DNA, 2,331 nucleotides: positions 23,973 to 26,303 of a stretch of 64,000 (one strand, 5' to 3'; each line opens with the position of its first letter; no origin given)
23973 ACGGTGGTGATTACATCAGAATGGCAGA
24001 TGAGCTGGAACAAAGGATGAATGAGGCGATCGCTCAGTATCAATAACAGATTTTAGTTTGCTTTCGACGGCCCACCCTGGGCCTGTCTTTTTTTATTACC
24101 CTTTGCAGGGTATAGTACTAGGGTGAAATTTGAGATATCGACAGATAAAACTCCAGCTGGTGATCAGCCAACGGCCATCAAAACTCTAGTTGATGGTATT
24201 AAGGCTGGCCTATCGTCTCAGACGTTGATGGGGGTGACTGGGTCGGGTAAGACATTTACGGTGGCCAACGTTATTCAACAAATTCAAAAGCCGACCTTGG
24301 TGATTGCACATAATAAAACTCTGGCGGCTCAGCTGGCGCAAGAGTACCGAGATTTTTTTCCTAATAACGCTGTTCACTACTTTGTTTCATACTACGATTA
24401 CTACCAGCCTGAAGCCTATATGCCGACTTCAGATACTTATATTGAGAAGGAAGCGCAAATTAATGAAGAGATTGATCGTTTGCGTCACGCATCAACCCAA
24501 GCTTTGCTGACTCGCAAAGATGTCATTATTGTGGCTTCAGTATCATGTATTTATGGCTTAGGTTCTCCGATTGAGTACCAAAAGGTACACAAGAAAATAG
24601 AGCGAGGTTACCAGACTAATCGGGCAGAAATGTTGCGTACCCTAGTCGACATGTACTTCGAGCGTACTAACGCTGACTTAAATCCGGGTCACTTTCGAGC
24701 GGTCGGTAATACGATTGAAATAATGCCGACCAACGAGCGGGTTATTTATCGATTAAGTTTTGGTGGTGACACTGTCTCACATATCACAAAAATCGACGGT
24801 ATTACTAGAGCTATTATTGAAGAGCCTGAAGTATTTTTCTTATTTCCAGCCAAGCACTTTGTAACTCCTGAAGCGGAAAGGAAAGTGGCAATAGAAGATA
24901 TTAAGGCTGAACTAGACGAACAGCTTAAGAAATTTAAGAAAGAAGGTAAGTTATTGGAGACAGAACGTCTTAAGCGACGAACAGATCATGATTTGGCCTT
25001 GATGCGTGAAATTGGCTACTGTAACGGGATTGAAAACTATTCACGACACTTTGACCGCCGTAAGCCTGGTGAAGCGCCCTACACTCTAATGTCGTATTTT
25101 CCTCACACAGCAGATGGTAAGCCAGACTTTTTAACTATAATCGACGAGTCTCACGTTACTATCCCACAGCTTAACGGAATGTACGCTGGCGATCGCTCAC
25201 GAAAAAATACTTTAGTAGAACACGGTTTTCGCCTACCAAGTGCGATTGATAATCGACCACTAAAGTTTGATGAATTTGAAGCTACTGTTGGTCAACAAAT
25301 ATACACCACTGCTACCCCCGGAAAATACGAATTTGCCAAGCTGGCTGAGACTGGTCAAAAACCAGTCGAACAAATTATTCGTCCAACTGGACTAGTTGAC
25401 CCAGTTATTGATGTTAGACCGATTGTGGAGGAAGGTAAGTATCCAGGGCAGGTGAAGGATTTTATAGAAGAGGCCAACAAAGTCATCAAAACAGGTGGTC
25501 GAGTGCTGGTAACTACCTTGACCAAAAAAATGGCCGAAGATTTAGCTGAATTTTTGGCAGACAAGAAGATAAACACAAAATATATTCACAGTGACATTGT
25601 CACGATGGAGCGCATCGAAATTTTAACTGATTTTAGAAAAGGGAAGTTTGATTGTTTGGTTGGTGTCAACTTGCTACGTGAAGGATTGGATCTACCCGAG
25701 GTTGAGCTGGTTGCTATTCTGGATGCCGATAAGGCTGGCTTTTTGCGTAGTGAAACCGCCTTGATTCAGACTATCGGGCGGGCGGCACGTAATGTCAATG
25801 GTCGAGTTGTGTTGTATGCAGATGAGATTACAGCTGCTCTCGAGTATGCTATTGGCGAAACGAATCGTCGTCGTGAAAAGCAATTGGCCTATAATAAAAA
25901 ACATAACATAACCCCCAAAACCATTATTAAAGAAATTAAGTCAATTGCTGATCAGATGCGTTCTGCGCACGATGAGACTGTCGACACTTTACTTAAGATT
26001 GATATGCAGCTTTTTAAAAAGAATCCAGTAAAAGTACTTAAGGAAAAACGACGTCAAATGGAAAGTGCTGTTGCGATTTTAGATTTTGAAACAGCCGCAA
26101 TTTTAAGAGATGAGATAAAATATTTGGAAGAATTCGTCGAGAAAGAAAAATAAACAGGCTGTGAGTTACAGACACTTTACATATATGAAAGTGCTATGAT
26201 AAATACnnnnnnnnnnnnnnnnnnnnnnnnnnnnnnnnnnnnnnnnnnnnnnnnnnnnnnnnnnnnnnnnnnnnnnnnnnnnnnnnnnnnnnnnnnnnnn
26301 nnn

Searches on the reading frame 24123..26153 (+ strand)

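Call 9: search_protein_families(library=pfam, proteins=[window:24123-26153:+], max_evalue=0.1)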
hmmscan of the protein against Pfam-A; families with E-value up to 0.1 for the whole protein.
window:24123-26153:+ (676 aa): 14 families
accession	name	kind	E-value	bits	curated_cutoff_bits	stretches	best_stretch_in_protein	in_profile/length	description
PF00271.37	Helicase_C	-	6.3e-22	78.4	23.5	1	454-557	9-109/110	Helicase conserved C-terminal domain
PF12344.14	UvrB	-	1.4e-20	73.3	27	1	564-606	1-43/43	Ultra-violet resistance protein B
PF17757.6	UvrB_inter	-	2e-19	69.9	22.9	1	159-246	3-91/91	UvrB interaction domain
PF04851.21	ResIII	-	5.5e-12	46.3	22.5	1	14-137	7-131/164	Type III restriction enzyme, res subunit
PF02151.25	UVR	-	2.1e-07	30.9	21.5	1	637-670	2-35/36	UvrB/uvrC motif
PF00270.35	DEAD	-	0.00017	21.8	26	1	17-84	6-76/167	DEAD/DEAH box helicase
PF13604.12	AAA_30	-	0.0027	17.9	27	1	30-76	18-67/191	AAA domain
PF13307.12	Helicase_C_2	-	0.003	18.1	25.3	0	456-530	7-86/170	Helicase C-terminal domain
PF13245.12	AAA_19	-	0.005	17.4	25.1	0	34-92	15-76/134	AAA domain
PF13401.12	AAA_22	-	0.0077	17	27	0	34-80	9-59/130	AAA domain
PF01935.23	DUF87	-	0.012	16.2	23.2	0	36-56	29-50/220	Helicase HerA, central domain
PF00004.35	AAA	-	0.019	15.9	21.2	0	35-69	3-37/131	ATPase family associated with various cellular activities (AAA)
PF16203.11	ERCC3_RAD25_C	-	0.034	13.9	27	1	481-557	78-154/248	ERCC3/RAD25/XPB C-terminal helicase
PF07728.20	AAA_5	-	0.088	13.3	22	0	35-76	4-47/139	AAA domain (dynein-related subfamily)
